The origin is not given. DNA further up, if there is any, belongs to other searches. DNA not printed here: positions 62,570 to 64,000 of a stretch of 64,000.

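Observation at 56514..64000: Phosphonate biosynthesis locus with no visible aminotransferase/dehydrogenase step, flanked by AP-superfamily, rSAM/SPASM and sulfatase genes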

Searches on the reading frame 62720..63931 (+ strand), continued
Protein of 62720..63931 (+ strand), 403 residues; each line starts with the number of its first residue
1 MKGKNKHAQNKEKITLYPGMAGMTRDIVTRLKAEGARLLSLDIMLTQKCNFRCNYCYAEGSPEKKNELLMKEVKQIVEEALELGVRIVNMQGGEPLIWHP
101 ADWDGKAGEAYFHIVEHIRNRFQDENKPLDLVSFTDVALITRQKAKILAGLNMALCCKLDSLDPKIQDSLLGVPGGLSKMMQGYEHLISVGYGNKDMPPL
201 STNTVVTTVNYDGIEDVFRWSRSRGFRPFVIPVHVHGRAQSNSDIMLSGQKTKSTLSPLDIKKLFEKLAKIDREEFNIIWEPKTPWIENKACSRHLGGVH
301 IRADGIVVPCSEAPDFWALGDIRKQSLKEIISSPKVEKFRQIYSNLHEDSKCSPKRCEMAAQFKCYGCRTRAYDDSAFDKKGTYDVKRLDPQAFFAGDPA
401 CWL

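Call 63: find_homologous_proteins(query=L001:9546-10676:+, max_evalue=1e-10)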
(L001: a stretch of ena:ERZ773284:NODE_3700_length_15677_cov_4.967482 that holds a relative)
Query L001:9546-10676:+ (376 aa): 371 proteins with E <= 1e-10 among 2487 candidates; the best 120 are listed.
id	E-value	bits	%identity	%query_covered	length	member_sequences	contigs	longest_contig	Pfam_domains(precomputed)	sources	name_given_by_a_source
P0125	1.3e-260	881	100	100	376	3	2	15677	PF16347.11,PF00884.29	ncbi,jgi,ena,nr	ncbi:MAG TPA: sulfatase-like hydrolase/transferase [Candidatus Omnitrophota bacterium]|nr:sulfatase-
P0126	8.9e-174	596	67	99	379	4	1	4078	PF01663.28,PF16347.11,PF00884.29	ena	-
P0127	1.3e-167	575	68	98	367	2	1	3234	PF01663.28,PF16347.11,PF00884.29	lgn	-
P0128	8.0e-163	560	64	99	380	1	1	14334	PF16347.11,PF00884.29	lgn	-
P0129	5.8e-158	544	61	100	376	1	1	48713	PF16347.11,PF00884.29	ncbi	ncbi:MAG: sulfatase-like hydrolase/transferase [Candidatus Omnitrophota bacterium]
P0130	3.7e-154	531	59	98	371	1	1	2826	PF16347.11,PF00884.29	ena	-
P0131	7.9e-154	530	59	100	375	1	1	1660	PF02995.23,PF16347.11,PF00884.29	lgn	-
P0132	3.2e-141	489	57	98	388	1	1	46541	PF02995.23,PF01663.28,PF16347.11,PF00884.29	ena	-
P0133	3.1e-139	482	60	94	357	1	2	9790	PF16347.11,PF00884.29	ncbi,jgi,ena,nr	ncbi:MAG: hypothetical protein DRP74_06425 [Candidatus Omnitrophota bacterium]|nr:MAG: hypothetical 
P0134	5.3e-135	468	56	99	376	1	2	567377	PF01663.28,PF16347.11,PF00884.29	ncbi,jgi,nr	ncbi:MAG: hypothetical protein C4533_04235 [Candidatus Omnitrophota bacterium]|jgi:arylsulfatase A-l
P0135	1.3e-134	467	59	90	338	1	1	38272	PF16347.11,PF00884.29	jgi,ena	-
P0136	1.4e-125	437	53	95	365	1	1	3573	PF01663.28,PF16347.11,PF00884.29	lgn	-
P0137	1.6e-125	437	50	98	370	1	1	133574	PF01663.28,PF16347.11,PF00884.29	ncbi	ncbi:MAG: sulfatase-like hydrolase/transferase [Candidatus Omnitrophota bacterium]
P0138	2.8e-124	433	49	97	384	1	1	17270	PF16347.11,PF00884.29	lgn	-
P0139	3.5e-124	432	50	97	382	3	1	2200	PF01663.28,PF16347.11,PF00884.29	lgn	-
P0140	7.2e-122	425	51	97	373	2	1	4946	PF02995.23,PF16347.11,PF00884.29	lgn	-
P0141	3.6e-121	423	50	98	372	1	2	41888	PF02995.23,PF01663.28,PF16347.11,PF00884.29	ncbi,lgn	-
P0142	1.1e-120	421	49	99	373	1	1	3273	PF02995.23,PF01663.28,PF16347.11,PF00884.29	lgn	-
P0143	2.7e-120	420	49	98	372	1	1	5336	PF02995.23,PF01663.28,PF16347.11,PF00884.29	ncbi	-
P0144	4.0e-120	419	49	97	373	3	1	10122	PF01663.28,PF16347.11,PF00884.29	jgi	jgi:arylsulfatase A-like enzyme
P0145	7.9e-120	418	48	97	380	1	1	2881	PF01663.28,PF16347.11,PF00884.29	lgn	-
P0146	1.7e-118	414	48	98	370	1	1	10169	PF01663.28,PF16347.11,PF00884.29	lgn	-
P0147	4.5e-118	412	50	94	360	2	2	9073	PF01663.28,PF16347.11,PF00884.29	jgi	jgi:arylsulfatase A-like enzyme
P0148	7.5e-118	412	49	98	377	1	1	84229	PF16347.11,PF00884.29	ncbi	ncbi:MAG: sulfatase-like hydrolase/transferase [Candidatus Omnitrophota bacterium]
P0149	1.4e-117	411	52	93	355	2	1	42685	PF16347.11,PF00884.29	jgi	jgi:arylsulfatase A-like enzyme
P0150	1.7e-117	410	48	98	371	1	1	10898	PF02995.23,PF01663.28,PF16347.11,PF00884.29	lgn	-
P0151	2.2e-117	410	49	98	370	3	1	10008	PF01663.28,PF16347.11,PF00884.29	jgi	-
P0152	2.3e-116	407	47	98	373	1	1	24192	PF02995.23,PF01663.28,PF16347.11,PF00884.29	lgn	-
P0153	8.8e-116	405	48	97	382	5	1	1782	PF16347.11,PF00884.29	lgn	-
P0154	2.9e-115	403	50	95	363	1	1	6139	PF16347.11,PF00884.29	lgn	-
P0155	3.6e-113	396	48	98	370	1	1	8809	PF02995.23,PF01663.28,PF16347.11,PF00884.29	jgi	-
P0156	4.1e-113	396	47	97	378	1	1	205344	PF01663.28,PF16347.11,PF00884.29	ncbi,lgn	-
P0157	8.2e-113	395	47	98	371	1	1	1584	PF01663.28,PF16347.11,PF00884.29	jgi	-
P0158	9.6e-113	395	46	97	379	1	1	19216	PF16347.11,PF00884.29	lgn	-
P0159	1.3e-112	394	47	98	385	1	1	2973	PF01663.28,PF16347.11,PF00884.29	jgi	-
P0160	8.8e-112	392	47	98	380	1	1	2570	PF01663.28,PF16347.11,PF00884.29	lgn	-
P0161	3.3e-109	383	50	88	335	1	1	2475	PF02995.23,PF16347.11,PF00884.29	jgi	jgi:arylsulfatase A-like enzyme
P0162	9.1e-108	378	47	97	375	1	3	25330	PF16347.11,PF00884.29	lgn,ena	-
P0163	1.3e-107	378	46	97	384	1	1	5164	PF01663.28,PF16347.11,PF00884.29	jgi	-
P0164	1.4e-107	378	48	97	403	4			PF16347.11,PF00884.29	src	-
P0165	2.5e-107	377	46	97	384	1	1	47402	PF01663.28,PF16347.11,PF00884.29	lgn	-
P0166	3.5e-107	376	44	99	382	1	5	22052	PF02995.23,PF01663.28,PF16347.11,PF00884.29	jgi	-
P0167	5.7e-107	376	45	97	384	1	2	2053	PF01663.28,PF16347.11,PF00884.29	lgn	-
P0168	6.6e-107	376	47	97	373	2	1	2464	PF01663.28,PF16347.11,PF00884.29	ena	-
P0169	6.7e-107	376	46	97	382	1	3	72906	PF02995.23,PF01663.28,PF16347.11,PF00884.29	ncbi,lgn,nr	ncbi:sulfatase-like hydrolase/transferase [Candidatus Woesearchaeota archaeon]|nr:sulfatase-like hyd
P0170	6.8e-107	376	45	99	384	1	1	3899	PF01663.28,PF16347.11,PF00884.29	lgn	-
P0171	1.2e-106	375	44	97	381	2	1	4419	PF01663.28,PF16347.11,PF00884.29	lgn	-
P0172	1.3e-106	375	47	97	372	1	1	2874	PF16347.11,PF00884.29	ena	-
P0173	1.5e-106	374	47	97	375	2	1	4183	PF02995.23,PF01663.28,PF16347.11,PF00884.29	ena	-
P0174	1.6e-106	374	47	97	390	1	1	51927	PF16347.11,PF00884.29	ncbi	-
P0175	2.5e-106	374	46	97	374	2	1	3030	PF01663.28,PF16347.11,PF00884.29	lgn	-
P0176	6.2e-106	372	45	97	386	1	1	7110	PF01663.28,PF16347.11,PF00884.29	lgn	-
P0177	3.8e-105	370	45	97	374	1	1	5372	PF16347.11,PF00884.29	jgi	jgi:arylsulfatase A-like enzyme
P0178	4.5e-105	370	48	97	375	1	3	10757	PF02995.23,PF01663.28,PF16347.11,PF00884.29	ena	-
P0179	6.2e-105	369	46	97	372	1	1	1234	PF16347.11,PF00884.29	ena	-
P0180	1.0e-104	368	43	97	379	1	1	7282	PF02995.23,PF16347.11,PF00884.29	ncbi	-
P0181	1.1e-104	368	44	97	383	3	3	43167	PF01663.28,PF16347.11,PF00884.29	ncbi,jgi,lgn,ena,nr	ncbi:MAG TPA: sulfatase-like hydrolase/transferase [bacterium]|nr:sulfatase-like hydrolase/transfera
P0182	1.1e-104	368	46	97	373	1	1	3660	PF16347.11,PF00884.29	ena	-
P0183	1.2e-104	368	46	97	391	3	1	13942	PF16347.11,PF00884.29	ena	-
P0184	2.0e-103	364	45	97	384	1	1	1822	PF02995.23,PF01663.28,PF16347.11,PF00884.29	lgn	-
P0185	2.3e-103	364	44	96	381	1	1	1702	PF01663.28,PF16347.11,PF00884.29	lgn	-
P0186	3.7e-103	363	45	99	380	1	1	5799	PF01663.28,PF16347.11,PF00884.29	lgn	-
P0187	3.7e-103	363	45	96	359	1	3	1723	PF16347.11,PF00884.29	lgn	-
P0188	4.4e-103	363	46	97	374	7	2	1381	PF01663.28,PF16347.11,PF00884.29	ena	-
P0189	7.9e-103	362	46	96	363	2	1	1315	PF02995.23,PF01663.28,PF16347.11,PF00884.29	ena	-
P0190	1.6e-102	361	45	93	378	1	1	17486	PF16347.11,PF00884.29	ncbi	ncbi:MAG: sulfatase-like hydrolase/transferase [Candidatus Hydrogenedentota bacterium]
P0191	3.3e-102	360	45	97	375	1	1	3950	PF16347.11,PF00884.29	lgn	-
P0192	7.8e-102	359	44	98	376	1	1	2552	PF01663.28,PF16347.11,PF00884.29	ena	-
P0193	2.0e-101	358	44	95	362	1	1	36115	PF16347.11,PF00884.29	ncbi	-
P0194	2.4e-101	357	45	97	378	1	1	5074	PF01663.28,PF16347.11,PF00884.29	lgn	-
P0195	6.2e-101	356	45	95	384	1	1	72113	PF01663.28,PF16347.11,PF00884.29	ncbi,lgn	-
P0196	8.1e-101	356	46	97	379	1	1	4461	PF01663.28,PF16347.11,PF00884.29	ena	-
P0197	2.9e-100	354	45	97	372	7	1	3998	PF02995.23,PF01663.28,PF16347.11,PF00884.29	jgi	jgi:arylsulfatase A-like enzyme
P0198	1.3e-99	352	47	95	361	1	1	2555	PF16347.11,PF00884.29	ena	-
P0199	1.6e-99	351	47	94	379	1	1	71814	PF16347.11,PF00884.29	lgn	-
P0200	2.0e-99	351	44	99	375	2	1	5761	PF00884.29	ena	-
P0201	2.2e-99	351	45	96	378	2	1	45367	PF16347.11,PF00884.29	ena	-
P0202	1.3e-98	348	44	95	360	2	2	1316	PF16347.11,PF00884.29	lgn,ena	-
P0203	2.5e-98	347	43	98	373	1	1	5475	PF16347.11,PF00884.29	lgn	-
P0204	6.6e-98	346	44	99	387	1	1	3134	PF16347.11,PF00884.29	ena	-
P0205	9.4e-98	345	44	99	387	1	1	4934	PF16347.11,PF00884.29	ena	-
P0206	3.2e-97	344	46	95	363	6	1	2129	PF01663.28,PF16347.11,PF00884.29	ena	-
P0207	4.8e-97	343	44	97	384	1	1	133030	PF01663.28,PF16347.11,PF00884.29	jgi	jgi:arylsulfatase A-like enzyme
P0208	5.8e-97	343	44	95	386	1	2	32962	PF01663.28,PF16347.11,PF00884.29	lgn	-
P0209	1.2e-96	342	43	95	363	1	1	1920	PF16347.11,PF00884.29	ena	-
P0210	1.4e-96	342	44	96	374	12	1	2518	PF01663.28,PF16347.11,PF00884.29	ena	-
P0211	1.9e-96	341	43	97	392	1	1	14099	PF16347.11,PF00884.29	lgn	-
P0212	2.0e-96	341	43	97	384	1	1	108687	PF01663.28,PF16347.11,PF00884.29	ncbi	-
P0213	2.1e-96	341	44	99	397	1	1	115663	PF01663.28,PF16347.11,PF00884.29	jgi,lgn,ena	-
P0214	3.2e-96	340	44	97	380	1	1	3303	PF01663.28,PF16347.11,PF00884.29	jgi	-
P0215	4.5e-96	340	44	97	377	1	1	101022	PF01663.28,PF16347.11,PF00884.29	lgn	-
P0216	5.7e-96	340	43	97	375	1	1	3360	PF01663.28,PF16347.11,PF00884.29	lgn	-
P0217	7.6e-96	339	44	98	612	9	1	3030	PF13847.13,PF13649.13,PF01663.28,PF16347.11,PF00884.29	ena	-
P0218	9.5e-96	339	42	96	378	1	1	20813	PF16347.11,PF00884.29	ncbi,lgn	ncbi:MAG: sulfatase [Candidatus Methylomirabilales bacterium]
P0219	1.3e-95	338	45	91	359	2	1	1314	PF16347.11,PF00884.29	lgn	-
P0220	1.7e-95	338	43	98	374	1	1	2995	PF02995.23,PF01663.28,PF16347.11,PF00884.29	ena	-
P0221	1.9e-95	338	43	97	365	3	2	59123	PF02995.23,PF16347.11,PF00884.29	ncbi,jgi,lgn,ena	-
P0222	4.2e-95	337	45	92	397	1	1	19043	PF02995.23,PF01663.28,PF16347.11,PF00884.29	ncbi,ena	-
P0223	5.3e-95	336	43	98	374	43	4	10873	PF01663.28,PF16347.11,PF00884.29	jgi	jgi:arylsulfatase A-like enzyme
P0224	7.1e-95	336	44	98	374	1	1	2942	PF01663.28,PF16347.11,PF00884.29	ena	-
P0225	7.5e-95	336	44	97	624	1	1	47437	PF00483.30,PF01663.28,PF16347.11,PF00884.29,PF12804.14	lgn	-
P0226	8.8e-95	336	43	95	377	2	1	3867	PF02995.23,PF16347.11,PF00884.29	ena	-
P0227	8.9e-95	336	45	98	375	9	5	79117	PF16347.11,PF00884.29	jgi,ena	jgi:arylsulfatase A-like enzyme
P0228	1.4e-94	335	43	97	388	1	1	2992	PF01663.28,PF16347.11,PF00884.29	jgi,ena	-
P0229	1.4e-94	335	44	96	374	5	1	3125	PF01663.28,PF16347.11,PF00884.29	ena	-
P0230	1.8e-94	335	46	96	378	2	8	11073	PF16347.11,PF00884.29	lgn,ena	-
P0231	4.0e-94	334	41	97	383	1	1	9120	PF01663.28,PF16347.11,PF00884.29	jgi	jgi:arylsulfatase A-like enzyme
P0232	4.5e-94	333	42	97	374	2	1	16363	PF01663.28,PF16347.11,PF00884.29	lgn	-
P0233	6.6e-94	333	40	97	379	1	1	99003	PF16347.11,PF00884.29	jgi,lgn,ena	-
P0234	7.0e-94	333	44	96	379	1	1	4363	PF01663.28,PF16347.11,PF00884.29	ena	-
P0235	8.3e-94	332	44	97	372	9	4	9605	PF16347.11,PF00884.29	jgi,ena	jgi:arylsulfatase A-like enzyme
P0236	1.9e-93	331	42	97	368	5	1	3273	PF16347.11,PF00884.29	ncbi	-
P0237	2.4e-93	331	42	99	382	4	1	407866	PF01663.28,PF16347.11,PF00884.29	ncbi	ncbi:MAG: sulfatase-like hydrolase/transferase [Candidatus Micrarchaeia archaeon]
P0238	4.4e-93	330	43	94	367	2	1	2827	PF02995.23,PF01663.28,PF16347.11,PF00884.29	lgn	-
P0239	6.5e-93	330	45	97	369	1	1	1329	PF16347.11,PF00884.29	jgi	-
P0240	1.2e-92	329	45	97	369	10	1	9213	PF16347.11,PF00884.29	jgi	jgi:arylsulfatase A-like enzyme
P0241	1.2e-92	329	44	97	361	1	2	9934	PF01663.28,PF16347.11,PF00884.29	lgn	-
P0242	1.6e-92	328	44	95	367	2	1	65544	PF02995.23,PF01663.28,PF16347.11,PF00884.29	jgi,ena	-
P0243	1.9e-92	328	43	96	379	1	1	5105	PF02995.23,PF01663.28,PF16347.11,PF00884.29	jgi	-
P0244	2.1e-92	328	43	97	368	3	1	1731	PF01663.28,PF16347.11,PF00884.29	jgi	-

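Call 64: find_encoding_contigs(protein=P0225, flank=9000, max_places=1)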
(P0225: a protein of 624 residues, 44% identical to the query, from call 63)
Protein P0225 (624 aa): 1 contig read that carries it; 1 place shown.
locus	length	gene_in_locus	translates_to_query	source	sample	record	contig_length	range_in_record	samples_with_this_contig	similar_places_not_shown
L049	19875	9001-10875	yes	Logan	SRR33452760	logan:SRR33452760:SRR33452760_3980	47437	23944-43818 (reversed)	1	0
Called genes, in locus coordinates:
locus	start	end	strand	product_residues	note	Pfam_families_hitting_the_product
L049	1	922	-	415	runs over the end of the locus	PF04055:Radical_SAM, PF13186:SPASM (weak)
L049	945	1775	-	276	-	PF00106:adh_short, PF01370:Epimerase, PF08659:KR, PF13561:adh_short_C2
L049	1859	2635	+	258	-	PF13292:DXP_synthase_N (weak), PF00456:Transketolase_N, PF00676:E1_dh (weak), PF02775:TPP_enzyme_C (faint)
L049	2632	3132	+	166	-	PF02779:Transket_pyr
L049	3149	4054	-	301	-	-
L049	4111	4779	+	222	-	-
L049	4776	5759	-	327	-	PF01075:Glyco_transf_9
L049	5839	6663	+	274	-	PF05575:V_cholerae_RfbT (weak), PF02475:TRM5-TYW2_MTfase, PF05050:Methyltransf_21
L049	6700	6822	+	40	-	-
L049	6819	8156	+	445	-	PF00884:Sulfatase, PF01663:Phosphodiest, PF16347:SGSH_C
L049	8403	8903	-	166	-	PF01583:APS_kinase, PF06414:Zeta_toxin (faint), PF13671:AAA_33 (weak), PF13238:AAA_18 (weak)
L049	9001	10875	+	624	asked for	PF00884:Sulfatase, PF01663:Phosphodiest (weak), PF16347:SGSH_C, PF00483:NTP_transferase, PF12804:NTP_transf_3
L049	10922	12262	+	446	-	PF01467:CTP_transf_like, PF13714:PEP_mutase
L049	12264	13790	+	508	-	PF04055:Radical_SAM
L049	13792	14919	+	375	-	PF02776:TPP_enzyme_N, PF02775:TPP_enzyme_C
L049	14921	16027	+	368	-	PF00465:Fe-ADH, PF13685:Fe-ADH_2, PF25137:ADH_Fe_C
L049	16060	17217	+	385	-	PF08323:Glyco_transf_5, PF20706:GT4-conflict, PF13439:Glyco_transf_4, PF13524:Glyco_trans_1_2 (faint), PF13579:Glyco_trans_4_4, PF00534:Glycos_transf_1, PF13692:Glyco_trans_1_4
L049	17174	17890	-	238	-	PF06508:QueC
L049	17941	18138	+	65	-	PF08207:EFP_N (weak)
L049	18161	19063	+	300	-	PF00535:Glycos_transf_2, PF13641:Glyco_tranf_2_3, PF13632:Glyco_trans_2_3 (weak)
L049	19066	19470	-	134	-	PF05014:Nuc_deoxyrib_tr, PF15891:Nuc_deoxyri_tr2 (weak)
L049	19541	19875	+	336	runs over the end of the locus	PF01075:Glyco_transf_9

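Call 66: search_protein_representatives(protein=window:62720-63931:+)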
Query: 403 residues. Proteins with E-value up to 0.001 (for the whole library): 5463; up to 1e-10: 429; up to 1e-30: 54. The best 150 are listed.
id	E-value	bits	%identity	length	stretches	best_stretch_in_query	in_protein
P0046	1.8e-207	705.5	74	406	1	6-402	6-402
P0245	5.3e-80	285.6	59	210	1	77-286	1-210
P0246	1.3e-73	264.6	59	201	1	11-196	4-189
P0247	2.4e-64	234.1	43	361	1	15-376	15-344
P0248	6.6e-64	232.7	37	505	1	13-374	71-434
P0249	4.4e-62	226.6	41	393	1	32-378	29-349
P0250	1.9e-55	204.8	35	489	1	12-382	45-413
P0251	3.0e-50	187.7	39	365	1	17-374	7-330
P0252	5.4e-49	183.5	33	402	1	44-394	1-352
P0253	1.8e-44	168.7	37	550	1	34-373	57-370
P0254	7.2e-44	166.7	33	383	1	7-347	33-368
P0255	4.1e-43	164.2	55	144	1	11-152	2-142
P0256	1.7e-42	162.1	37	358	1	23-374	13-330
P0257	4.1e-40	154.3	37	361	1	36-374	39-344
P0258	4.1e-39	151.0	36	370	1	19-372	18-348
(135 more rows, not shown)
